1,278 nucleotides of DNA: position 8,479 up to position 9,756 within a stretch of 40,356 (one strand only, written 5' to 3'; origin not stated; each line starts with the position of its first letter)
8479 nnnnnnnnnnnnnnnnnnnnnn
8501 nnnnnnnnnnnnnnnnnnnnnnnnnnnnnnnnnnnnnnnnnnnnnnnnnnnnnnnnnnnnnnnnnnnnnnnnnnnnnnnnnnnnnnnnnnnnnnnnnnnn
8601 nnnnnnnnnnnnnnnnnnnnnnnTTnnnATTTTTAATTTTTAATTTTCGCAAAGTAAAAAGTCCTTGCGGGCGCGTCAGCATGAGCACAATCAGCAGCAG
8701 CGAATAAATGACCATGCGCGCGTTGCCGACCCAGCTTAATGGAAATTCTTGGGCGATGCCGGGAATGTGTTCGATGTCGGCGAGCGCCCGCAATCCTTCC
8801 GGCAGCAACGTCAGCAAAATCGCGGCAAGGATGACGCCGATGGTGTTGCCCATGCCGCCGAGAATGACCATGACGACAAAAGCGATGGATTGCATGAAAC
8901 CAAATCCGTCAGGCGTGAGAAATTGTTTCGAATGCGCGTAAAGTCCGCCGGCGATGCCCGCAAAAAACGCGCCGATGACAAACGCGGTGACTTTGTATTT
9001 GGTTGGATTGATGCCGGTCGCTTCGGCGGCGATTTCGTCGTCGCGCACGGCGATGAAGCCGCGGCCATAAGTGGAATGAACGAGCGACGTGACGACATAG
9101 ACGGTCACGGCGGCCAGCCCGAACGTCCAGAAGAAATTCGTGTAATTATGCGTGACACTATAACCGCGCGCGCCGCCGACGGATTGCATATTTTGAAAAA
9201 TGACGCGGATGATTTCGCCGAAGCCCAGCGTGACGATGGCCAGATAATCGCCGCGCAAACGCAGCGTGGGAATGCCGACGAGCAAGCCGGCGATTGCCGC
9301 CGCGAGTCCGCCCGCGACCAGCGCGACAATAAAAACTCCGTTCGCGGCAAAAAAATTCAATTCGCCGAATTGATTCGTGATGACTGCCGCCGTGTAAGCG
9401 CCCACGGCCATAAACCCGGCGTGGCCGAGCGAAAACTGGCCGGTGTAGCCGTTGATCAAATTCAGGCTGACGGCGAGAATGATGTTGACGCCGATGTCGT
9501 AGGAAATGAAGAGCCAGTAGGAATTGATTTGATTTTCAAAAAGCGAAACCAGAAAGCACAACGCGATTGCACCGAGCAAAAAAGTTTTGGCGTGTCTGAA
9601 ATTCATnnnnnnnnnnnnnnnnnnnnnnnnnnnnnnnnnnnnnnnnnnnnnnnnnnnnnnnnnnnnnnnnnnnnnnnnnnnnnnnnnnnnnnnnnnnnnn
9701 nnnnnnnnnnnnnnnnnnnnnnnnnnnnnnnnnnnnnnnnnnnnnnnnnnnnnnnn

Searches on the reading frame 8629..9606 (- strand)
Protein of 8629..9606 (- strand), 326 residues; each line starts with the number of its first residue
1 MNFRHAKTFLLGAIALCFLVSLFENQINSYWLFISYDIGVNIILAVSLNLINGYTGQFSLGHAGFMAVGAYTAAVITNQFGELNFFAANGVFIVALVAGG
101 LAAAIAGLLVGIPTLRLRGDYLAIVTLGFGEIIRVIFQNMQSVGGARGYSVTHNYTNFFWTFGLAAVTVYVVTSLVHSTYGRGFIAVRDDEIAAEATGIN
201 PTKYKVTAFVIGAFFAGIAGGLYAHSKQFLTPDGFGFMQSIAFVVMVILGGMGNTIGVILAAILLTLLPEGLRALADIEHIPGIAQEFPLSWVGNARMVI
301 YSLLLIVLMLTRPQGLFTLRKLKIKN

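Call 61: find_related_loci(query=window:8629-9606:-, collection=genome_contigs, flank=3500)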
Query window:8629-9606:- (326 aa) in genome_contigs; peptide patterns used: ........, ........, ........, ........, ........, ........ (x = any residue, [..] = any of these).
600 stretches matched a pattern (row limit reached: there are more); 497 encode a relative of the query (tblastn E <= 1e-3); the best 80 are kept; 80 distinct loci.
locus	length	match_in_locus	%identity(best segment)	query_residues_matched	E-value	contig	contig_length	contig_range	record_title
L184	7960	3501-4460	89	1-320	0e+0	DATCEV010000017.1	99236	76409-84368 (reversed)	MAG TPA_asm: Verrucomicrobiia bacterium isolate SMAG_U7763 k141_457532, whole genome shotgun sequence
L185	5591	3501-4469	82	1-323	9e-168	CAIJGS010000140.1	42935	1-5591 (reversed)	MAG: uncultured Verrucomicrobia subdivision 3 bacterium isolate Umea2p1_bin-1422 genome assembly, contig: bin-1422:140/3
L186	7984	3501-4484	83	1-326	1e-164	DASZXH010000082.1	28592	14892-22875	MAG TPA_asm: Verrucomicrobiia bacterium isolate SMAG_U6178 k141_728893, whole genome shotgun sequence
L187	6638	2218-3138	84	1-325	3e-155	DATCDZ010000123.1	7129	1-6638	MAG TPA_asm: Verrucomicrobiia bacterium isolate SMAG_U7740 k141_28667, whole genome shotgun sequence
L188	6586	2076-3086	77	1-321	7e-150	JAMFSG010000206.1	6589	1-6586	MAG: Verrucomicrobia bacterium isolate NGEE_A_bin31 k127_963040, whole genome shotgun sequence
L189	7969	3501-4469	79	3-326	9e-143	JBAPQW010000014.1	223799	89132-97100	MAG: Verrucomicrobiia bacterium isolate MFD01155_ilm_asm_bin21 k127_225515, whole genome shotgun sequence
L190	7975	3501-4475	79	1-326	2e-139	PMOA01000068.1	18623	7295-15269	MAG: Limisphaerales bacterium isolate palsa_1371 73.20110600_P1D.3_contig_1029, whole genome shotgun sequence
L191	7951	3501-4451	79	1-317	7e-139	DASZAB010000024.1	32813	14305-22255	MAG TPA_asm: Verrucomicrobiia bacterium isolate SMAG_U6377 k141_460155, whole genome shotgun sequence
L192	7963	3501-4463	60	1-317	8e-119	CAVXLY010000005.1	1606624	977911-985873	MAG: uncultured Verrucomicrobiae bacterium isolate MFD02581.bin.2.55 genome assembly, contig: contig_51550, whole genome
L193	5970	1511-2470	63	5-317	4e-116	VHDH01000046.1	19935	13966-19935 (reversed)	MAG: Verrucomicrobia bacterium isolate K_Offshore_80m_m2_222 K_Offshore_80m_m2_222_Ga0194132_10005694, whole genome shot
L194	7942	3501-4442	64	7-318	2e-115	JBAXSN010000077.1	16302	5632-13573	MAG: Verrucomicrobiota bacterium isolate ELA610 MAG610_77, whole genome shotgun sequence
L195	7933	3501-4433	64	5-317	2e-115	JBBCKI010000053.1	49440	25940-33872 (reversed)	MAG: Chthoniobacteraceae bacterium isolate MAG_CPB_33 P10B_000000052065, whole genome shotgun sequence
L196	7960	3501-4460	64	5-317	2e-113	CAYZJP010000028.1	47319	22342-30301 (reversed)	MAG TPA_asm: uncultured Klebsiella sp. isolate binchicken_co185_144 genome assembly, contig: NODE_970_length_47319_cov_6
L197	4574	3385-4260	62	21-323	5e-114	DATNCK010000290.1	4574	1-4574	MAG TPA_asm: Steroidobacteraceae bacterium isolate SMAG_U11212 k141_839599, whole genome shotgun sequence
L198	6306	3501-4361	65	29-317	6e-113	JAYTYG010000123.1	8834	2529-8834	MAG: Spartobacteria bacterium isolate GFS_6091 GFS_6091_122, whole genome shotgun sequence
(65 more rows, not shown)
